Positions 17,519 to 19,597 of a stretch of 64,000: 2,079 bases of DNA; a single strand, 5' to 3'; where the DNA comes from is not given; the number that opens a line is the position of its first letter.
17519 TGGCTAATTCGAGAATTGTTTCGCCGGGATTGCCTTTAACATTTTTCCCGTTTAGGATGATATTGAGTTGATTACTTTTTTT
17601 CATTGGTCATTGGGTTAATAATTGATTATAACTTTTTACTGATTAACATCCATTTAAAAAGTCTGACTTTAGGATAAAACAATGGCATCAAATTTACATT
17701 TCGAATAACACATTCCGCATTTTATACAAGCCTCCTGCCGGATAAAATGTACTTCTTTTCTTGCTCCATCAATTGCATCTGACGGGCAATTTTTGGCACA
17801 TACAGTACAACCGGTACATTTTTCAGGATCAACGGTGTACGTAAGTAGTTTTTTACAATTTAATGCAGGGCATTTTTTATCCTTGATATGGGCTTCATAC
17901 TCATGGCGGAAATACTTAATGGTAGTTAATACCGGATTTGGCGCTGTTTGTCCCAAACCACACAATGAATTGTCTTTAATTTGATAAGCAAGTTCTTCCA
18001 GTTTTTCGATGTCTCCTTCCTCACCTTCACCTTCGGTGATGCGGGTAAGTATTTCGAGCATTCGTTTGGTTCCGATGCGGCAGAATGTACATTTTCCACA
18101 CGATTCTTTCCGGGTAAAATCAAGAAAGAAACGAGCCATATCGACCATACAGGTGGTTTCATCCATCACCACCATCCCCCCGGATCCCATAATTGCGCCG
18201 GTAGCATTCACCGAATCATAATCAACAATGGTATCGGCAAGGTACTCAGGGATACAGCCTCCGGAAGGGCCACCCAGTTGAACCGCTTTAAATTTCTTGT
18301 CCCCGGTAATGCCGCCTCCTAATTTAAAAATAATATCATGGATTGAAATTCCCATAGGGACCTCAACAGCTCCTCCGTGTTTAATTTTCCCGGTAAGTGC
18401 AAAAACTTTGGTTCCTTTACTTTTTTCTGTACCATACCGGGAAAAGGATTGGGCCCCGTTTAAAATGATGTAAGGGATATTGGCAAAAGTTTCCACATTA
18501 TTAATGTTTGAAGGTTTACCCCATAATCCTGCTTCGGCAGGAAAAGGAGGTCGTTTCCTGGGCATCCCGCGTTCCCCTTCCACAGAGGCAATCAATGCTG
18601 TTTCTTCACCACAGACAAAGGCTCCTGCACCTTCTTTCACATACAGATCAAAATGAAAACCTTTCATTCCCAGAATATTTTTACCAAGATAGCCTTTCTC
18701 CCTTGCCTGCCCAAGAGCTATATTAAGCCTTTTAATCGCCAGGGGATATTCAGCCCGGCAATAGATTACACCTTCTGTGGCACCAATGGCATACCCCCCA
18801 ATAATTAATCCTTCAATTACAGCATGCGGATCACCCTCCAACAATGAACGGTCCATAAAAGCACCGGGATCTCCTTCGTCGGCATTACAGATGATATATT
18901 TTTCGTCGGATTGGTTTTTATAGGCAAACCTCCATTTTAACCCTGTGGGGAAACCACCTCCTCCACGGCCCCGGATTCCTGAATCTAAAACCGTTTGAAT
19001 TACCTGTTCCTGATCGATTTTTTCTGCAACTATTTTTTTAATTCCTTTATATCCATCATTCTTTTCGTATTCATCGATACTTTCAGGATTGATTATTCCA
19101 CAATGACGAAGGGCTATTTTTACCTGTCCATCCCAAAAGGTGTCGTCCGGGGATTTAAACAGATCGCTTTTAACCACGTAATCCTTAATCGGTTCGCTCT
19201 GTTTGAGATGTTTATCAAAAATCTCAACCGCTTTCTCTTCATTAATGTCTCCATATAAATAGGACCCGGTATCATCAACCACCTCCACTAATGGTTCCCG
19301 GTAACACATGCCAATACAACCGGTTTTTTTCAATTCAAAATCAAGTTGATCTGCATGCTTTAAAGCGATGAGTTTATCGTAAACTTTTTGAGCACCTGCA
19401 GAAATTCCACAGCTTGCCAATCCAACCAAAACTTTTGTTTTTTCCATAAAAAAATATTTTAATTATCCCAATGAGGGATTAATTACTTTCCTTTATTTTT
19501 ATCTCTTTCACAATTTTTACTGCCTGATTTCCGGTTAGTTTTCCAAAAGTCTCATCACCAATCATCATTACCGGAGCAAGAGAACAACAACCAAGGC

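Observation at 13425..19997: NuoE-like / NuoF-like / giant NuoG::GltD fusion / erythrin operon: candidate uncharacterised flavin-based bifurcating or transhydrogenase-type complex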

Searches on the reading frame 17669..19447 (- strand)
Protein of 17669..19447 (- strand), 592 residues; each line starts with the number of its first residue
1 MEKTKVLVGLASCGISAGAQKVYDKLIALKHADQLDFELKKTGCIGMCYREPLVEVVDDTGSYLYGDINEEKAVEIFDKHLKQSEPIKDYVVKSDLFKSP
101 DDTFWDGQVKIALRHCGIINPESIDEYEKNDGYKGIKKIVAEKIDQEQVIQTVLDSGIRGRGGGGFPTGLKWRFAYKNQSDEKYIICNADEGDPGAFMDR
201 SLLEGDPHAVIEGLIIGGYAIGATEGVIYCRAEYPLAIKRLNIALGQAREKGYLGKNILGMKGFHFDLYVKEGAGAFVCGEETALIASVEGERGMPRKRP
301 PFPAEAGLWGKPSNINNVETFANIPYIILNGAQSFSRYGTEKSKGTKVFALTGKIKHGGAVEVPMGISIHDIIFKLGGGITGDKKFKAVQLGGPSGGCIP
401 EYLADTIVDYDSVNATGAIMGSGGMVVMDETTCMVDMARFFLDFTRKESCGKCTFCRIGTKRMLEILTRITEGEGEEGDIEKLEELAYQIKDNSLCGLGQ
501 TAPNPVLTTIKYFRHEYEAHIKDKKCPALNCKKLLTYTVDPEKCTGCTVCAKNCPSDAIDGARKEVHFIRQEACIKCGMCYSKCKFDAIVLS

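Call 3: search_protein_families(library=pfam, proteins=[window:17669-19447:-])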
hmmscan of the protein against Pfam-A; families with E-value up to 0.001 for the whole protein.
window:17669-19447:- (592 aa): 10 families
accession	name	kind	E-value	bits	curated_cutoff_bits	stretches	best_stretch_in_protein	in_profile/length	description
PF01512.22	Complex1_51K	-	3.4e-47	160.5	31.2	1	154-325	2-149/150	Nuo51 FMN-binding domain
PF10589.14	NADH_4Fe-4S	-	3.3e-36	123.5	23.5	1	436-520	1-85/85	NADH-ubiquinone oxidoreductase-F iron-sulfur binding region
PF00037.32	Fer4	-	1.4e-10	41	21.1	2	537-560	1-24/24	4Fe-4S binding domain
PF14697.11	Fer4_21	-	6.8e-08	33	35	1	539-589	3-57/59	4Fe-4S dicluster domain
PF13237.11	Fer4_10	-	3.5e-07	30.5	25.5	1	539-584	4-52/53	4Fe-4S dicluster domain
PF12837.12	Fer4_6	-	1.8e-06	28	25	1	538-559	3-24/24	4Fe-4S binding domain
PF13187.11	Fer4_9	-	4.4e-06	27.1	27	1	543-588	1-51/52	4Fe-4S dicluster domain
PF12838.12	Fer4_7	-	7.4e-06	26.8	27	1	543-588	1-52/52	4Fe-4S dicluster domain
PF12797.12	Fer4_2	-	3.7e-05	23.9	24.5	1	539-556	5-22/22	4Fe-4S binding domain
PF01257.25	2Fe-2S_thioredx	-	0.00091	19.5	24.8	0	32-79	100-143/145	Thioredoxin-like [2Fe-2S] ferredoxin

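Call 4: search_protein_families(library=ncbifam, proteins=[window:17669-19447:-])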
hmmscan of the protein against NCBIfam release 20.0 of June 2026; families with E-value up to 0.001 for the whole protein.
window:17669-19447:- (592 aa): 33 families (the best 25 are shown)
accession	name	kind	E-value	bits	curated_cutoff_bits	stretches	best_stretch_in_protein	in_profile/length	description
TIGR01959.1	nuoF_fam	equivalog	5.7e-148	492.7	558.65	1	121-521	11-410/410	NADH-quinone oxidoreductase subunit NuoF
NF010120.0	PRK13596.1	equivalog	1.3e-115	386.4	389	1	125-526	21-422/433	NADH-quinone oxidoreductase subunit NuoF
NF008436.0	PRK11278.1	equivalog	4.8e-110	368.5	749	1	121-525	24-430/448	NADH-quinone oxidoreductase subunit NuoF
TIGR01944.1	rnfB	subfamily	1.8e-12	47.2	68.7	1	536-591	107-162/190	RnfABCDGE type electron transport complex subunit B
TIGR04481.1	PR_assoc_PrdC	equivalog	1.3e-11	43.9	490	1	143-398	69-287/425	proline reductase-associated electron transfer protein PrdC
NF005415.0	PRK06991.1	equivalog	2.2e-11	43.9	281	1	538-590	81-133/284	electron transport complex subunit RsxB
TIGR01945.1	rnfC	subfamily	8.8e-10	37.7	245.95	1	130-247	104-220/435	RnfABCDGE type electron transport complex subunit C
NF003454.1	PRK05035.1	equivalog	1.2e-09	37.3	345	1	141-249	118-223/556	electron transport complex subunit RsxC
NF003475.0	PRK05113.1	equivalog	1.8e-09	37.7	203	1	538-591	109-162/190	electron transport complex subunit RsxB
NF040864.1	HgcB_ferredoxin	equivalog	7e-09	35.4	99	1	533-590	5-62/93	mercury methylation ferredoxin HgcB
NF040770.1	hetero_SS_HdrA2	exception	1e-08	33.8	1100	1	535-591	570-625/777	CoB-CoM heterodisulfide reductase HdrA2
NF038196.1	ferrodoxin_EFR1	subfamily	2e-08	34.6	75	1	534-590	177-230/242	EFR1 family ferrodoxin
NF043039.1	HgcAB_like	equivalog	3.9e-08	33.3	285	1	530-589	288-349/350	HgcAB-like fusion protein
NF045874.1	Vhu_polyferre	exception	5.8e-08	31.9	600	1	519-591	173-245/381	F420-non-reducing hydrogenase associated-polyferredoxin VhuB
NF058577.1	FdxA_fam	equivalog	8.7e-08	32.2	65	1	542-588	7-52/52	4Fe-4S ferredoxin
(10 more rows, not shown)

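Call 6: search_solved_structures(query=window:17669-19447:-, max_evalue=1e-20)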
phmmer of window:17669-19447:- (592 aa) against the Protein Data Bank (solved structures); distinct sequences matched with E-value up to 1e-20: 63 (the best 60 are shown).
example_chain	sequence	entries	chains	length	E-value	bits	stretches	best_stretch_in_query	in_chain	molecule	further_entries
8oh5_B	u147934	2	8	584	5.2e-262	873.8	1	5-591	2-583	NAD-reducing hydrogenase subunit HoxF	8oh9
9n5u_B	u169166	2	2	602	1.1e-251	839.7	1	5-591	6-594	NfnB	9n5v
9bov_B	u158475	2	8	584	3.7e-251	837.9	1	5-589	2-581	NADH dehydrogenase (Quinone)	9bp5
7t2r_B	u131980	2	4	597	2.9e-226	755.7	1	16-589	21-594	NiFe hydrogenase subunit B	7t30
7q4v_B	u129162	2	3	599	4.4e-214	715.5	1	12-589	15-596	Iron hydrogenase HydB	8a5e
8a6t_B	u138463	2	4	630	4.8e-204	682.3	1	36-589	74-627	Electron bifurcating hydrogenase subunit HydB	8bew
7q4w_B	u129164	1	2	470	6.1e-200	668.8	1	124-589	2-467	Iron hydrogenase HydB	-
7p5h_B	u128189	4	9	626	6.8e-185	619.1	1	28-591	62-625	Fe-hydrogenase, subunit beta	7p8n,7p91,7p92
9mqx_B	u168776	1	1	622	1.2e-175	588.6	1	15-590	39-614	NADH:ubiquinone oxidoreductase, NADH-binding (51 kD) subunit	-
6vw7_B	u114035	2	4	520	3.7e-123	415.2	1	7-517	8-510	NAD-dependent formate dehydrogenase beta subunit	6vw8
2fug_1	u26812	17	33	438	1.4e-113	383.6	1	114-525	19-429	NADH-quinone oxidoreductase chain 1 | NADH-QUINONE OXIDOREDUCTASE SUBUNIT 1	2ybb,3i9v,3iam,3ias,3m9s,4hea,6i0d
9wxb_C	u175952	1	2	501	2.3e-109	369.6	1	12-517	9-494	Formate dehydrogenase beta subunit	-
6hl2_B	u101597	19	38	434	4.1e-108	365.5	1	120-523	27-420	NADH-quinone oxidoreductase subunit F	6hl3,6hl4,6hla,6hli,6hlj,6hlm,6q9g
7q5y_C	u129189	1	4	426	4.6e-108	365.4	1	120-523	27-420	NADH-quinone oxidoreductase subunit F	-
6r7p_B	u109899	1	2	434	1e-107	364.2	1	120-523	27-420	NADH-quinone oxidoreductase subunit F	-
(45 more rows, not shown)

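Call 28: search_solved_structures(query=window:17669-19447:-, max_evalue=1e-240, show_alignments=3)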
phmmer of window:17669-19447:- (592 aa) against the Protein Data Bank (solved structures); distinct sequences matched with E-value up to 1e-240: 3.
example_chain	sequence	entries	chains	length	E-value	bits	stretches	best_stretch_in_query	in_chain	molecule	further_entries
8oh5_B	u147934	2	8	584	5.2e-262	873.8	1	5-591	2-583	NAD-reducing hydrogenase subunit HoxF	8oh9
9n5u_B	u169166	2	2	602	1.1e-251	839.7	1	5-591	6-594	NfnB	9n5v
9bov_B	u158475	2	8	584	3.7e-251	837.9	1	5-589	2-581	NADH dehydrogenase (Quinone)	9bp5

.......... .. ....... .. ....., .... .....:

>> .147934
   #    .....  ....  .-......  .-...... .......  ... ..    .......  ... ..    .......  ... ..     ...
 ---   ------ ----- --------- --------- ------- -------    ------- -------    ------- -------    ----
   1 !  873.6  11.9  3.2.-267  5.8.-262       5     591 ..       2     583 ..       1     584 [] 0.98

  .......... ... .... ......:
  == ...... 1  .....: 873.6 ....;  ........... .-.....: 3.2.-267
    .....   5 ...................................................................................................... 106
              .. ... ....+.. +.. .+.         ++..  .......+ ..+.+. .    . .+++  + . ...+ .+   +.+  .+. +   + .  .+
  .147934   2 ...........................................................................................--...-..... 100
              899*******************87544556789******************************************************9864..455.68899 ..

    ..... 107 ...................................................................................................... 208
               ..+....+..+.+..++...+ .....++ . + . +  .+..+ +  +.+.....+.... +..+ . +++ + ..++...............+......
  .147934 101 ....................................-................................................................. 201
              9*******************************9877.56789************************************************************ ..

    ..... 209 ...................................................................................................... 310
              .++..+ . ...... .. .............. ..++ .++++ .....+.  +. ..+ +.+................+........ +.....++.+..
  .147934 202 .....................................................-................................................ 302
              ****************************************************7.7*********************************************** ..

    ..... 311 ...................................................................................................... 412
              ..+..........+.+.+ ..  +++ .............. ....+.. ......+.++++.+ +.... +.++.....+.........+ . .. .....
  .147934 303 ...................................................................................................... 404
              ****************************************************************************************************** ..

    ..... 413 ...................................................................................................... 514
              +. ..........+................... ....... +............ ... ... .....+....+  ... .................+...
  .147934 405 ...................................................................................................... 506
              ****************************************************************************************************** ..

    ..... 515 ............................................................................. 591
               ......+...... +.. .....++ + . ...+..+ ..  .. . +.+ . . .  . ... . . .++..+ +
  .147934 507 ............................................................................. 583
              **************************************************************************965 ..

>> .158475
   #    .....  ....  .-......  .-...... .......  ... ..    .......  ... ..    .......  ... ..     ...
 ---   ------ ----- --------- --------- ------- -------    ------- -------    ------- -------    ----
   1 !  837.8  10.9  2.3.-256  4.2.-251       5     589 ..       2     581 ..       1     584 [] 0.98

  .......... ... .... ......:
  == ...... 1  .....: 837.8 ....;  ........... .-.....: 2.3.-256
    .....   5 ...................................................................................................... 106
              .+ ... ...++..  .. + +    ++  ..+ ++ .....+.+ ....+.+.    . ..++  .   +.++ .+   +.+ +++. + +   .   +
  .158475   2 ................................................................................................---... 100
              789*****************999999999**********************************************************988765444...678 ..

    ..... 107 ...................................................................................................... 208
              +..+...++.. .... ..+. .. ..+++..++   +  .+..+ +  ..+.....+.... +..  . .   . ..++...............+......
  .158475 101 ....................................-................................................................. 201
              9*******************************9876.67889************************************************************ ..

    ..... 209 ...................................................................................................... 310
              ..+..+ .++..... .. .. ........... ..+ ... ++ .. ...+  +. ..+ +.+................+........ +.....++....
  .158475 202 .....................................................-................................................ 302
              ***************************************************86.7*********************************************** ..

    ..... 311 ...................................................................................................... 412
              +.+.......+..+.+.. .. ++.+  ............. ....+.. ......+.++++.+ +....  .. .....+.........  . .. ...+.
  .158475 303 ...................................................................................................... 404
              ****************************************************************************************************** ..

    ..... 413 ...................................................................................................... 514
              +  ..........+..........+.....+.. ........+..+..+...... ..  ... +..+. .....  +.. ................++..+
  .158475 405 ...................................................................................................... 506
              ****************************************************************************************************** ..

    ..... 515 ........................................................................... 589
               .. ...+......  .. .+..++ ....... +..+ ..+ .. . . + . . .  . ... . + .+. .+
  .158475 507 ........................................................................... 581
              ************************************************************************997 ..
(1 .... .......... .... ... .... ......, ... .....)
